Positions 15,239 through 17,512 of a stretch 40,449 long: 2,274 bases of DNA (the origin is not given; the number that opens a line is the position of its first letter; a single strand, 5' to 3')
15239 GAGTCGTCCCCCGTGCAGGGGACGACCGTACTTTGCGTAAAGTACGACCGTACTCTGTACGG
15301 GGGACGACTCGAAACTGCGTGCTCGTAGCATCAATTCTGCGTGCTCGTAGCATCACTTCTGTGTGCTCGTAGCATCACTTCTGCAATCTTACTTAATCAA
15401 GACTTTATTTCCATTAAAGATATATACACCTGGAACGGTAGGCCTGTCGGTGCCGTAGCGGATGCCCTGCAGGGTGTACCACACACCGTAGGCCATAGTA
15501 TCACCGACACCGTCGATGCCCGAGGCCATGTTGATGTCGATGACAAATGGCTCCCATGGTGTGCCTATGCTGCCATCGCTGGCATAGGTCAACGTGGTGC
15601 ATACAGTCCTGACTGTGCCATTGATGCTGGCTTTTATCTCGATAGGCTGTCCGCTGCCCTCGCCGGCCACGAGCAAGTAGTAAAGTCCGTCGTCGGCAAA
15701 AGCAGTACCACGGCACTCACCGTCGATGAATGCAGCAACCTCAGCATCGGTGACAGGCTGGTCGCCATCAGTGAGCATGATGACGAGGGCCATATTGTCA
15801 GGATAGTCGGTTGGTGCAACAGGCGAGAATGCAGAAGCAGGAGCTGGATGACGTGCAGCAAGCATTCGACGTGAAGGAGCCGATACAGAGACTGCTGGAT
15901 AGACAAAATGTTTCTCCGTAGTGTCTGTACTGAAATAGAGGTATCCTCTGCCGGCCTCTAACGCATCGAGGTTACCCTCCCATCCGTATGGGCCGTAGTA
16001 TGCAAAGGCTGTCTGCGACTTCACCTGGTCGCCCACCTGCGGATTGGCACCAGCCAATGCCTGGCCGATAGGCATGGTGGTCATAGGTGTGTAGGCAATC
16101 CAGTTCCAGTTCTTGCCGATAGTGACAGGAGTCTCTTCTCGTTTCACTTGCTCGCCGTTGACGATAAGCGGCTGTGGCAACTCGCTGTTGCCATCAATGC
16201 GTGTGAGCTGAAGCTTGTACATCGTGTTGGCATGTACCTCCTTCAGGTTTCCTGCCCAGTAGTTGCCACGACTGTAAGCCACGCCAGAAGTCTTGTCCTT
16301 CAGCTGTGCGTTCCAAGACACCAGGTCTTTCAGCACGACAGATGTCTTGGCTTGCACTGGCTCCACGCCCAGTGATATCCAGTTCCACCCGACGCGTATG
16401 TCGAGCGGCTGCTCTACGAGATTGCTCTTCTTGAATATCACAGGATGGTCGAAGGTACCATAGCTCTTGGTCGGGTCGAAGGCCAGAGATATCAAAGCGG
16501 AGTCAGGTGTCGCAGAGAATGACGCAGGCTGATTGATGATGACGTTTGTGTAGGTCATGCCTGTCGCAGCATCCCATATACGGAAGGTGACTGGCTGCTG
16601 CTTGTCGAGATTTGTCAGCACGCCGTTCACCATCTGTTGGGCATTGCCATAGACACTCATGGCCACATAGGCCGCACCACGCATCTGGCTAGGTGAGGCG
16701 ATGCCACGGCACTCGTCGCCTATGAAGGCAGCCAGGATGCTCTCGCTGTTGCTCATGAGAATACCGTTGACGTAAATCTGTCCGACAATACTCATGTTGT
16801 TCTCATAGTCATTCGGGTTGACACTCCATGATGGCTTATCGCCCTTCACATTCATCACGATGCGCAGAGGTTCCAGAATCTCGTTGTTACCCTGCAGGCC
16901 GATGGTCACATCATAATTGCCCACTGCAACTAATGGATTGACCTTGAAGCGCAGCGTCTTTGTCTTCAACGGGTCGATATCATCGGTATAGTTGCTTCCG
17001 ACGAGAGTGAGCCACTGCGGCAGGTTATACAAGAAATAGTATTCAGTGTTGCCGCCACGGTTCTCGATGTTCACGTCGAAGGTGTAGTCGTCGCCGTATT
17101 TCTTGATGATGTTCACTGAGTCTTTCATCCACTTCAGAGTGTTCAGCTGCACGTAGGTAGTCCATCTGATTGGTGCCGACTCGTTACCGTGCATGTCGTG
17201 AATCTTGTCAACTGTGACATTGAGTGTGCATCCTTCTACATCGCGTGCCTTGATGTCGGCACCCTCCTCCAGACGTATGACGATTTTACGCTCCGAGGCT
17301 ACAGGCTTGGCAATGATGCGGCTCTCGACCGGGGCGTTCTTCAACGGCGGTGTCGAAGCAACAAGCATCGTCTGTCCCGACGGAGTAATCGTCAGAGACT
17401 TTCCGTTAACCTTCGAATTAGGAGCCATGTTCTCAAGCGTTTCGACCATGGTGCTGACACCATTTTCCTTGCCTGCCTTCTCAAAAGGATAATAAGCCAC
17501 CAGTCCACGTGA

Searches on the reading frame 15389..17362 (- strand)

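Call 49: search_protein_families(library=pfam, proteins=[window:15389-17362:-], max_evalue=1)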
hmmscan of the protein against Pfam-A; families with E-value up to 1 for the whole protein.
window:15389-17362:- (657 aa): 1 family
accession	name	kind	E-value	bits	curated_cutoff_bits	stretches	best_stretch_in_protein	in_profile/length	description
PF07705.17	CARDB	-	0.019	15.6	22.7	1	89-164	17-91/101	CARDB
